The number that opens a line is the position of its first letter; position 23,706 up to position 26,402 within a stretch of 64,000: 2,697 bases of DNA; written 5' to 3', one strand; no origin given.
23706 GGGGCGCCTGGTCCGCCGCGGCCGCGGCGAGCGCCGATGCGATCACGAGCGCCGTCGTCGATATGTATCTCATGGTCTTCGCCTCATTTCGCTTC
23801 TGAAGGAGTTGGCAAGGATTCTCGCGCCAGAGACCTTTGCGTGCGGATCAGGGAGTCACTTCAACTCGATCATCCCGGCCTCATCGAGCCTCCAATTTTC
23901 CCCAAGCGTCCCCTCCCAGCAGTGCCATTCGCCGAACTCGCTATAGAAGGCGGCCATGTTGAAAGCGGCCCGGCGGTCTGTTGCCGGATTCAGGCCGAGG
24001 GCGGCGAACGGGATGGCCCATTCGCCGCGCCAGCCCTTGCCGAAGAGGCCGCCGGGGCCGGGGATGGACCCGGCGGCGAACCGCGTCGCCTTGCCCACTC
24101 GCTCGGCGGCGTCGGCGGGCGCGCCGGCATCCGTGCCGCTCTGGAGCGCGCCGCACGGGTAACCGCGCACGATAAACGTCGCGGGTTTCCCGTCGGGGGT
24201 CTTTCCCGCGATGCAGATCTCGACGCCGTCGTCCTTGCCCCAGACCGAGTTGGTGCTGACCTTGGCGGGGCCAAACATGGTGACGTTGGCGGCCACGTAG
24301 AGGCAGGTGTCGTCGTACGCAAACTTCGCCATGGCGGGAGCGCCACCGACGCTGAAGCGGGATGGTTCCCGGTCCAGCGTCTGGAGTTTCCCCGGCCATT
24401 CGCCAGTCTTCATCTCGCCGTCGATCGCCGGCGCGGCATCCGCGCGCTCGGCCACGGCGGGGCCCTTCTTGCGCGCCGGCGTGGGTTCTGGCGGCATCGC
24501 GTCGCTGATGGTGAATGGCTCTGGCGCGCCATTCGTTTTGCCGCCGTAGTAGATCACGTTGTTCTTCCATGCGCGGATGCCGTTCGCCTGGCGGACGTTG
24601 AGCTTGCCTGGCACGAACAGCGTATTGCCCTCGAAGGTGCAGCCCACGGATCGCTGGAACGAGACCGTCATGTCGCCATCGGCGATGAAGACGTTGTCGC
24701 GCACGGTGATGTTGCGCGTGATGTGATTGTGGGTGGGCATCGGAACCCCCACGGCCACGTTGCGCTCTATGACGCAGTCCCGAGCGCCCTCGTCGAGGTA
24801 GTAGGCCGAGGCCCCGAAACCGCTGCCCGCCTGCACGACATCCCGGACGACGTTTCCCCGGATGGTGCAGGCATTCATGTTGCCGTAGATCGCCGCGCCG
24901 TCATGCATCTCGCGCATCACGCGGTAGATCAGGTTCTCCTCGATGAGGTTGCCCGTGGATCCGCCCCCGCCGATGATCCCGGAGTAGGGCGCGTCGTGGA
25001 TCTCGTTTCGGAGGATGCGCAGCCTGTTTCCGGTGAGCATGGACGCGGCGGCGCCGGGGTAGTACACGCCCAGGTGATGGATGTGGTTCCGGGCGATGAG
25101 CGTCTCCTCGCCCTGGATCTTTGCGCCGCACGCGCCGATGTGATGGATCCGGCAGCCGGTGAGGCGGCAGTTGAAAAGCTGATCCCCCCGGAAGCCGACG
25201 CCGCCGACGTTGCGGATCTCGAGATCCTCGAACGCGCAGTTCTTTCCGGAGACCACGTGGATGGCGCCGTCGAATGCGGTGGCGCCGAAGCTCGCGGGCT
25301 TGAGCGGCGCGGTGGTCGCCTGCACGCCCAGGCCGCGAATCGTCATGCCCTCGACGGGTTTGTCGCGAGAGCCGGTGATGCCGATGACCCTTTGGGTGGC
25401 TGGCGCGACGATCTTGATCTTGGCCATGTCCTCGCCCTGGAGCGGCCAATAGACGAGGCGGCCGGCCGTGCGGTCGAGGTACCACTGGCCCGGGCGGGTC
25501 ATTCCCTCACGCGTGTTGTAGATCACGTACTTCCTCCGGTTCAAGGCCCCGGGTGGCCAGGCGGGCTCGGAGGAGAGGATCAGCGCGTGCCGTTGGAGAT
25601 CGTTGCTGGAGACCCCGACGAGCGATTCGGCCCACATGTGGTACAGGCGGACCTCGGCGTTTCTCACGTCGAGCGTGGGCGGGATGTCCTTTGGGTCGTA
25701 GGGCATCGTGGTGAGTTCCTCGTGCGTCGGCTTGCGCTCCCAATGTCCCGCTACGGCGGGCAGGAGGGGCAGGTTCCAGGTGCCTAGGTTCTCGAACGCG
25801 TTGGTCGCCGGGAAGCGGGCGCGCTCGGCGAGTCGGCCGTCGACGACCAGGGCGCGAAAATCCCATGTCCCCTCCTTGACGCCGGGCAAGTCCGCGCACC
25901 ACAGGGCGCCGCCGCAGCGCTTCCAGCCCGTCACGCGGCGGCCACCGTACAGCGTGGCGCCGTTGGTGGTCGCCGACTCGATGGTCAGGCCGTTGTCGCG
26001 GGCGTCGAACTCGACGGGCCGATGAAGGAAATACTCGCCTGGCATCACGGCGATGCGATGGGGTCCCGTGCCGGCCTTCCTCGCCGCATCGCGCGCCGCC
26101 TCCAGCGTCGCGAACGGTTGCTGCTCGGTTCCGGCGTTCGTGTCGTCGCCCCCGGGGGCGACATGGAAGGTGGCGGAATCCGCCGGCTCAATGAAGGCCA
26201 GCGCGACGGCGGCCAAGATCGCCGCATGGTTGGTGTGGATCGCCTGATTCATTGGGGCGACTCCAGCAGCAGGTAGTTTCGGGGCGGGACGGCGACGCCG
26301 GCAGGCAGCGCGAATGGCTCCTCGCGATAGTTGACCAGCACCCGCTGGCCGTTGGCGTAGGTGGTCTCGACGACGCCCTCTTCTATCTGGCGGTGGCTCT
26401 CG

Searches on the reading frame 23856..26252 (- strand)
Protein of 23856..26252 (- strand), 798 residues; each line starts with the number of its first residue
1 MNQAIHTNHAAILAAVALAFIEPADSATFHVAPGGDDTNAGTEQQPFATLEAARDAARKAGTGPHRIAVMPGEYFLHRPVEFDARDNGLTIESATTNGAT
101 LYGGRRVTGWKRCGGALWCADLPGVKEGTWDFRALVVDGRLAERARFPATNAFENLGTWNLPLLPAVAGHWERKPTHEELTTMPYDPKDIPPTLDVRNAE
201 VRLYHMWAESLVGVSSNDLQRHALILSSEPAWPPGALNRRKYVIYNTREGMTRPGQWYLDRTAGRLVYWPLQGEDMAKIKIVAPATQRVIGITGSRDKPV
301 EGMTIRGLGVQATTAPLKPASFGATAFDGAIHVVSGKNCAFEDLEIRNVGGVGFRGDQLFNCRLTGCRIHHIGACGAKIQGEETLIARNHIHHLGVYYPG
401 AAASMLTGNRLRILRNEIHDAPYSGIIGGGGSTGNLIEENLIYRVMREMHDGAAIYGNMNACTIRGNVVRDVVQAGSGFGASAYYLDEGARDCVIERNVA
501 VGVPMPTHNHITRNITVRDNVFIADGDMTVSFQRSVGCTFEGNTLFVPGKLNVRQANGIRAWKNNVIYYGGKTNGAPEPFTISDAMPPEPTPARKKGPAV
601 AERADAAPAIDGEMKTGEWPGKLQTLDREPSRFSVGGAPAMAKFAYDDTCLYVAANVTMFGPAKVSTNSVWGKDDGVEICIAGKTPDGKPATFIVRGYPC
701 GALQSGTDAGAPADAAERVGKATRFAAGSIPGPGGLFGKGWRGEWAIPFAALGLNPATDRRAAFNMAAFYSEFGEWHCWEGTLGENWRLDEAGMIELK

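Call 4: search_protein_families(library=pfam, proteins=[window:23856-26252:-], max_evalue=1)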
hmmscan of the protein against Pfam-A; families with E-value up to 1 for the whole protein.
window:23856-26252:- (798 aa): 5 families
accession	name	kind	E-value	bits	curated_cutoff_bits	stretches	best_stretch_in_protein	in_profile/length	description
PF13229.12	Beta_helix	-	1.4e-13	51.2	25.9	2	330-476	2-141/158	Right handed beta helix region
PF21231.2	GH141_M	-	2.8e-08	34.2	27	1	115-270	1-155/156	GH141 insertion domain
PF05048.19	NosD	-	0.00053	19.9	23.6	2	448-563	36-135/212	Periplasmic copper-binding protein (NosD)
PF07602.17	DUF1565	-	0.0027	17.5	20.3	1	35-74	3-38/257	Protein of unknown function (DUF1565)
PF06452.16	CBM9_1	-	0.023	15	23.4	1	610-683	1-74/185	Carbohydrate family 9 binding domain-like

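Call 6: search_solved_structures(query=window:23856-26252:-, max_evalue=1, show_alignments=2)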
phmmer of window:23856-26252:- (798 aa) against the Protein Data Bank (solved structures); distinct sequences matched with E-value up to 1: 4.
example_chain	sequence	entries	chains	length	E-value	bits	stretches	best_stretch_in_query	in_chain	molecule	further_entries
5mqp_A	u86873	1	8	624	3e-22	82.1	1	28-336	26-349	Glycoside hydrolase BT_1002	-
9rx2_A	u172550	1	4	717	4.5e-19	71.6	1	28-430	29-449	Parallel beta-helix repeat protein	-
3vst_A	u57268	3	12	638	0.0044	18.7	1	29-126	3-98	Xylosidase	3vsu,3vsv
2mbv_A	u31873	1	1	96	0.86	11.1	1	373-436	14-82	Fusion protein of LIM domain transcription factor LMO4 (77-147) and DEAF1 (404-418)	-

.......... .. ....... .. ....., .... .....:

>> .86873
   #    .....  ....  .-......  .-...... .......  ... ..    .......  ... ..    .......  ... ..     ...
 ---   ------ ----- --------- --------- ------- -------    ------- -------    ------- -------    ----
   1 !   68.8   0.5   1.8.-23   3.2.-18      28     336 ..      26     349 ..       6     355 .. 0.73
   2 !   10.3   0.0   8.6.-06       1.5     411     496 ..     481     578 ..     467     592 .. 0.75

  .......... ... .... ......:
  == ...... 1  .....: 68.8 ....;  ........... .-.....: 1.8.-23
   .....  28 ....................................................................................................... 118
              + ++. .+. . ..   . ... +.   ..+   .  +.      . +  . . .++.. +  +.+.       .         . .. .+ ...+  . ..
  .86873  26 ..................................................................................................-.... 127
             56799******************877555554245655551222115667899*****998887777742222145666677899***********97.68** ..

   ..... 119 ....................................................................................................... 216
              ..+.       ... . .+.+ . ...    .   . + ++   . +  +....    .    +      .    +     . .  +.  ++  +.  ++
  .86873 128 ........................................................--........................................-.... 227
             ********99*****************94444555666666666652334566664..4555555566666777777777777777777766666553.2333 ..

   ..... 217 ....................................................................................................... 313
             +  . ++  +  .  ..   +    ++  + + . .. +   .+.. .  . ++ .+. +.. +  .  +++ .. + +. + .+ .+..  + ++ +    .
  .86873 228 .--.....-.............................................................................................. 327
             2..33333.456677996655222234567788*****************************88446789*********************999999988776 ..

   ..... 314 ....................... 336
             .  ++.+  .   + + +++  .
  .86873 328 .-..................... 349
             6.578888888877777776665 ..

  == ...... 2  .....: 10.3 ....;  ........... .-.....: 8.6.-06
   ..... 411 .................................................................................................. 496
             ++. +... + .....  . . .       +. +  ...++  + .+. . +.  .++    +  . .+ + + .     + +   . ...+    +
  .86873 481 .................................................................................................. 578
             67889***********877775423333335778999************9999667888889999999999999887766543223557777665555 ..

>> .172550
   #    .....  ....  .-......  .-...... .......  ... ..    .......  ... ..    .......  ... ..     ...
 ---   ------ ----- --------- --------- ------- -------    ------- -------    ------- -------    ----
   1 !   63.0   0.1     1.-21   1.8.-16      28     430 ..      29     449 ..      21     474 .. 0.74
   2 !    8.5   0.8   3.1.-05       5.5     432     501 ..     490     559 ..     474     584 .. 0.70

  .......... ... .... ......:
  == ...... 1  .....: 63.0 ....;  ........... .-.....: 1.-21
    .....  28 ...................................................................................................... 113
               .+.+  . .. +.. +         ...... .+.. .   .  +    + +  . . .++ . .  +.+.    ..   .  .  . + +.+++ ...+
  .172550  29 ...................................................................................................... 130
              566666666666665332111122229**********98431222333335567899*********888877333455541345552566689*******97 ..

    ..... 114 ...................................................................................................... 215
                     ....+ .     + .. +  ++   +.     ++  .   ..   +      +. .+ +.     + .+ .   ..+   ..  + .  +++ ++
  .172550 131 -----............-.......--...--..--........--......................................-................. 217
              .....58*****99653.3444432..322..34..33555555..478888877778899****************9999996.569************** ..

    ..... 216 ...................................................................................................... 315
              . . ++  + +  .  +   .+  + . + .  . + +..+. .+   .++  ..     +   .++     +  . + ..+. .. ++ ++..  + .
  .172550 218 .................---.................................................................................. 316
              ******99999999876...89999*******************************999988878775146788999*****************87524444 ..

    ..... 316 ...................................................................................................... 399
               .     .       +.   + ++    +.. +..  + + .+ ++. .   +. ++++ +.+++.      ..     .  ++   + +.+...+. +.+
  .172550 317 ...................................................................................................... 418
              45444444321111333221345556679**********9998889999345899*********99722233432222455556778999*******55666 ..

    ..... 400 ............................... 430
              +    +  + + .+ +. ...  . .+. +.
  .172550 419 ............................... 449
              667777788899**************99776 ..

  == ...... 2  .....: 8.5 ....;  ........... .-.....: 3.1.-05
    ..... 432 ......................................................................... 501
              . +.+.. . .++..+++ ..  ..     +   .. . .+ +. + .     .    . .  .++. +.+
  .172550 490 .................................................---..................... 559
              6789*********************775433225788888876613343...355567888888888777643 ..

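Call 15: find_homologous_proteins(query=window:23856-26252:-, max_evalue=0.00001)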
Query window:23856-26252:- (798 aa): 1503 proteins with E <= 0.00001 among 8000 candidates; the best 120 are listed.
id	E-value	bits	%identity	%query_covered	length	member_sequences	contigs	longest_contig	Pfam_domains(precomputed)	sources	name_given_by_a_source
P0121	0.0e+0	1873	100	100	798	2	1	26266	PF13229.13,PF21231.3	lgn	-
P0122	0.0e+0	1649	88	100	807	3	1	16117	PF13229.13,PF21231.3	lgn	-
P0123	0.0e+0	1610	86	100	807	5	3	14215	PF13229.13,PF21231.3,PF22842.4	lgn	-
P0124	0.0e+0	1505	81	96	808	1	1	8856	PF13229.13,PF21231.3,PF22842.4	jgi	-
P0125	0.0e+0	1477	80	99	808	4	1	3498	PF13229.13,PF21231.3,PF22842.4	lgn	-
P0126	0.0e+0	1461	79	99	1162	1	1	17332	PF13229.13,PF21231.3,PF22842.4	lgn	-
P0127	0.0e+0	1450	78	99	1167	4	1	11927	PF13229.13,PF21231.3,PF22842.4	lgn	-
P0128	0.0e+0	1447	79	97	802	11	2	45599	PF13229.13,PF21231.3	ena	-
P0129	0.0e+0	1445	77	100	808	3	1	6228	PF13229.13,PF21231.3,PF22842.4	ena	-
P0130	0.0e+0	1445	78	97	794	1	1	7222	PF13229.13,PF21231.3,PF22842.4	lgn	-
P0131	0.0e+0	1412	76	99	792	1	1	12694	PF13229.13,PF21231.3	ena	-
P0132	0.0e+0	1405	75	99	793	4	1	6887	PF13229.13,PF21231.3,PF22842.4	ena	-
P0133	0.0e+0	1398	75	99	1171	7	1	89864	PF13229.13,PF21231.3,PF22842.4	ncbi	-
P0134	0.0e+0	1384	75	98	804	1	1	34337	PF13229.13,PF21231.3,PF22842.4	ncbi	-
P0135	0.0e+0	1384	76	97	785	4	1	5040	PF13229.13,PF21231.3,PF22842.4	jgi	jgi:hypothetical protein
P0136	0.0e+0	1384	74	98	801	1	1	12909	PF13229.13,PF21231.3,PF22842.4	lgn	-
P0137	0.0e+0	1383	74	100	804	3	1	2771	PF13229.13,PF21231.3,PF22842.4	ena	-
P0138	0.0e+0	1381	74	99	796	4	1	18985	PF13229.13,PF21231.3,PF22842.4,PF05048.20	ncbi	-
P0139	0.0e+0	1376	75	97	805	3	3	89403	PF13229.13,PF21231.3,PF22842.4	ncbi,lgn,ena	-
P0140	0.0e+0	1366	73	98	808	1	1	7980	PF13229.13,PF21231.3,PF22842.4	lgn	-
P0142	0.0e+0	1364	73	99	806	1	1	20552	PF13229.13,PF21231.3,PF22842.4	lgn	-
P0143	0.0e+0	1353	74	97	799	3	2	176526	PF13229.13,PF21231.3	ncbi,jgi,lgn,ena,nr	ncbi:MAG TPA: right-handed parallel beta-helix repeat-containing protein [Verrucomicrobiae bacterium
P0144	0.0e+0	1352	73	97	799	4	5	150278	PF13229.13,PF21231.3,PF22842.4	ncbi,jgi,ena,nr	ncbi:MAG TPA: right-handed parallel beta-helix repeat-containing protein [Kiritimatiellia bacterium]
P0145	0.0e+0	1351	73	97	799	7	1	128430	PF13229.13,PF21231.3,PF22842.4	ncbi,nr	ncbi:MAG TPA: right-handed parallel beta-helix repeat-containing protein [Kiritimatiellia bacterium]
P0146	0.0e+0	1351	75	97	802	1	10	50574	PF13229.13,PF21231.3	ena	-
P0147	0.0e+0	1348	72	97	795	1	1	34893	PF13229.13,PF21231.3,PF22842.4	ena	-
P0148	0.0e+0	1347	73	96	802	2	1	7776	PF13229.13,PF21231.3,PF22842.4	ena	-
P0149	0.0e+0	1345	73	97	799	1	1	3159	PF13229.13,PF21231.3,PF22842.4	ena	-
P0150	0.0e+0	1337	72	99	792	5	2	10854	PF13229.13,PF21231.3,PF22842.4,PF05048.20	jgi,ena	jgi:hypothetical protein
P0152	0.0e+0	1333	72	100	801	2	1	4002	PF13229.13,PF21231.3,PF22842.4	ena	-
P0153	0.0e+0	1330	72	100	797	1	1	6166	PF13229.13,PF21231.3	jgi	-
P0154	0.0e+0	1317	77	90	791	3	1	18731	PF13229.13,PF21231.3,PF22842.4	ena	-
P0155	0.0e+0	1314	72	98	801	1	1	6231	PF13229.13,PF21231.3,PF22842.4,PF05048.20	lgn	-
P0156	0.0e+0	1314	71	97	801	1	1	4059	PF13229.13,PF21231.3,PF22842.4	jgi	-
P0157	0.0e+0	1308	72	97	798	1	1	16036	PF13229.13,PF21231.3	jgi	jgi:hypothetical protein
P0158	0.0e+0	1306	71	99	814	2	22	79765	PF13229.13,PF21231.3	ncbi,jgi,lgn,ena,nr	ncbi:MAG: hypothetical protein GX575_10610 [Candidatus Anammoximicrobium sp.]|nr:hypothetical protei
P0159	0.0e+0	1303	70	99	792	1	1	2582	PF13229.13,PF21231.3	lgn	-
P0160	0.0e+0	1302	72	97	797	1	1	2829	PF13229.13,PF21231.3,PF22842.4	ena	-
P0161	0.0e+0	1298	70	98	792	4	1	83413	PF13229.13,PF21231.3,PF22842.4,PF05048.20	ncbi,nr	ncbi:MAG: right-handed parallel beta-helix repeat-containing protein [Kiritimatiellae bacterium]|nr:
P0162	0.0e+0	1298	70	97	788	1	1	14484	PF13229.13,PF21231.3,PF22842.4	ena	-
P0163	0.0e+0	1291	69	99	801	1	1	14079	PF13229.13,PF21231.3,PF22842.4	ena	-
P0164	0.0e+0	1290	76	88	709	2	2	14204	PF13229.13,PF21231.3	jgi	jgi:hypothetical protein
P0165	0.0e+0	1289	69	100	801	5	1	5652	PF13229.13,PF21231.3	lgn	-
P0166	0.0e+0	1288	70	97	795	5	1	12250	PF13229.13,PF21231.3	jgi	-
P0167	0.0e+0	1281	70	99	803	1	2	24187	PF13229.13,PF21231.3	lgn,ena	-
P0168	0.0e+0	1279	70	98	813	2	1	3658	PF13229.13,PF21231.3,PF22842.4,PF05048.20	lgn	-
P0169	0.0e+0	1275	71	97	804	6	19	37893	PF13229.13,PF21231.3,PF22842.4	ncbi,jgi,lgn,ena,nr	ncbi:MAG TPA: right-handed parallel beta-helix repeat-containing protein [Kiritimatiellia bacterium]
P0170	0.0e+0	1270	68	98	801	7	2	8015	PF13229.13,PF21231.3,PF22842.4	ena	-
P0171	0.0e+0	1250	69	97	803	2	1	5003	PF13229.13,PF21231.3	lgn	-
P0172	0.0e+0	1245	67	97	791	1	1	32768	PF13229.13,PF21231.3,PF22842.4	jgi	jgi:hypothetical protein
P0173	0.0e+0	1240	67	98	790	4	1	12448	PF13229.13,PF21231.3,PF22842.4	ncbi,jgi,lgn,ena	-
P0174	0.0e+0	1223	66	99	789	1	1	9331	PF13229.13,PF21231.3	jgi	jgi:hypothetical protein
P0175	0.0e+0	1212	66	97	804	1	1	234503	PF13229.13,PF21231.3,PF22842.4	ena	-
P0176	0.0e+0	1199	66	97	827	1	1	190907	PF13229.13,PF21231.3,PF22842.4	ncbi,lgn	-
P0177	0.0e+0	1199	64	99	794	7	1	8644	PF13229.13,PF21231.3,PF22842.4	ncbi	ncbi:MAG: right-handed parallel beta-helix repeat-containing protein [Thermoguttaceae bacterium]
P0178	0.0e+0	1198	64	99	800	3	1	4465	PF13229.13,PF21231.3,PF22842.4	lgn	-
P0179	0.0e+0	1180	64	97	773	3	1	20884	PF13229.13,PF21231.3,PF22842.4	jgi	jgi:hypothetical protein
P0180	0.0e+0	1173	63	99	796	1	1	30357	PF13229.13,PF21231.3,PF22842.4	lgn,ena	-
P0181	0.0e+0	1168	64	97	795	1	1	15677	PF13229.13,PF21231.3,PF22842.4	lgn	-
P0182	0.0e+0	1164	63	99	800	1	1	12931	PF13229.13,PF21231.3,PF22842.4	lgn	-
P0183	0.0e+0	1164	64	99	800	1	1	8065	PF13229.13,PF21231.3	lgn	-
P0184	0.0e+0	1162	65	97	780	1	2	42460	PF13229.13,PF21231.3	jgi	jgi:hypothetical protein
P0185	0.0e+0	1144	63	97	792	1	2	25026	PF13229.13,PF21231.3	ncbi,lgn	-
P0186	0.0e+0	1143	64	97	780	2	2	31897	PF13229.13,PF21231.3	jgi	jgi:hypothetical protein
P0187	0.0e+0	1143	62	100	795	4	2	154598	PF13229.13,PF21231.3,PF05048.20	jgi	jgi:hypothetical protein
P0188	0.0e+0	1137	62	99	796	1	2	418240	PF13229.13,PF21231.3,PF22842.4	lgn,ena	-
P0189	0.0e+0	1130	62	100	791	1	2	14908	PF13229.13,PF21231.3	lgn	-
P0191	0.0e+0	1126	61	99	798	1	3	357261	PF13229.13,PF21231.3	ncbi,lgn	-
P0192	0.0e+0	1113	61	99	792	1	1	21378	PF13229.13,PF21231.3,PF22842.4,PF05048.20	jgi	jgi:hypothetical protein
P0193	0.0e+0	1111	62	97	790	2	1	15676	PF13229.13,PF21231.3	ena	-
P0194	0.0e+0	1100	61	99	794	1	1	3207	PF13229.13,PF21231.3,PF22842.4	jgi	jgi:hypothetical protein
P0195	0.0e+0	1096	62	97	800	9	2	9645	PF13229.13,PF21231.3,PF22842.4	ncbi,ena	-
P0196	0.0e+0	1096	60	97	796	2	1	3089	PF13229.13,PF21231.3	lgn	-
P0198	0.0e+0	1078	61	97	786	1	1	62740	PF13229.13,PF21231.3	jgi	-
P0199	0.0e+0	1074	59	99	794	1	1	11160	PF13229.13,PF06452.17,PF21231.3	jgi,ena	-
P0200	0.0e+0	1073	61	97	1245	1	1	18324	PF13229.13,PF21231.3,PF13472.13,PF00657.29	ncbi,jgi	-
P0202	0.0e+0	1065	60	97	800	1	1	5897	PF13229.13,PF21231.3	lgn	-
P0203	0.0e+0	1064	60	97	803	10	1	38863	PF13229.13,PF21231.3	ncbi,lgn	-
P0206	0.0e+0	1057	59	97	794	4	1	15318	PF13229.13,PF06452.17,PF21231.3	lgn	-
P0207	0.0e+0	1054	58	97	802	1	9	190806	PF13229.13,PF21231.3,PF22842.4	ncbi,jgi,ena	-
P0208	0.0e+0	1049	59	97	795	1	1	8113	PF13229.13,PF06452.17,PF22842.4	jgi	jgi:hypothetical protein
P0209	0.0e+0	1047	59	99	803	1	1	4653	PF13229.13,PF21231.3,PF22842.4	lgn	-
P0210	0.0e+0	1047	57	99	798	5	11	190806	PF13229.13,PF21231.3,PF22842.4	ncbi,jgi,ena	-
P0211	0.0e+0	1044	60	96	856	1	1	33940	PF13229.13,PF21231.3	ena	-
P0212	0.0e+0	1043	72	77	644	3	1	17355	PF13229.13,PF21231.3,PF22842.4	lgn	-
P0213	0.0e+0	1042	59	99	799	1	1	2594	PF13229.13,PF21231.3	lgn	-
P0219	0.0e+0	1037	58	98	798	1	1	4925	PF13229.13,PF21231.3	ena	-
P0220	0.0e+0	1037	58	96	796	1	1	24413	PF13229.13,PF21231.3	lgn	-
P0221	0.0e+0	1036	58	97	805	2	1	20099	PF13229.13,PF06452.17,PF21231.3,PF22842.4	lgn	-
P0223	0.0e+0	1034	58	99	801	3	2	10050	PF13229.13,PF21231.3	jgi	jgi:hypothetical protein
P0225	0.0e+0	1032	58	99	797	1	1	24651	PF13229.13,PF21231.3,PF22842.4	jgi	jgi:hypothetical protein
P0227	0.0e+0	1032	59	98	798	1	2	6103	PF13229.13,PF21231.3,PF05048.20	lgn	-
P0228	0.0e+0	1030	58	99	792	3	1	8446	PF13229.13,PF21231.3,PF05048.20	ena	-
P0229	0.0e+0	1027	59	96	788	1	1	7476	PF13229.13,PF21231.3,PF22842.4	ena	-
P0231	0.0e+0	1026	57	98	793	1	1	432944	PF13229.13,PF21231.3,PF22842.4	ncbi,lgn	-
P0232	0.0e+0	1026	56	99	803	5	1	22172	PF13229.13,PF21231.3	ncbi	ncbi:MAG: right-handed parallel beta-helix repeat-containing protein [Verrucomicrobiia bacterium]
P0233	0.0e+0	1025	58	99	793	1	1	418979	PF13229.13,PF21231.3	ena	-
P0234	0.0e+0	1024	57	96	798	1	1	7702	PF13229.13,PF21231.3,PF22842.4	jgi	jgi:Right handed beta helix region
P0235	0.0e+0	1023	58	97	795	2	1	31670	PF13229.13,PF21231.3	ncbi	-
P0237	0.0e+0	1022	55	99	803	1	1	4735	PF13229.13,PF21231.3,PF22842.4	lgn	-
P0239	0.0e+0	1021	57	96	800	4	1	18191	PF13229.13,PF21231.3,PF22842.4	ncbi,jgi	ncbi:MAG: right-handed parallel beta-helix repeat-containing protein [Limisphaerales bacterium]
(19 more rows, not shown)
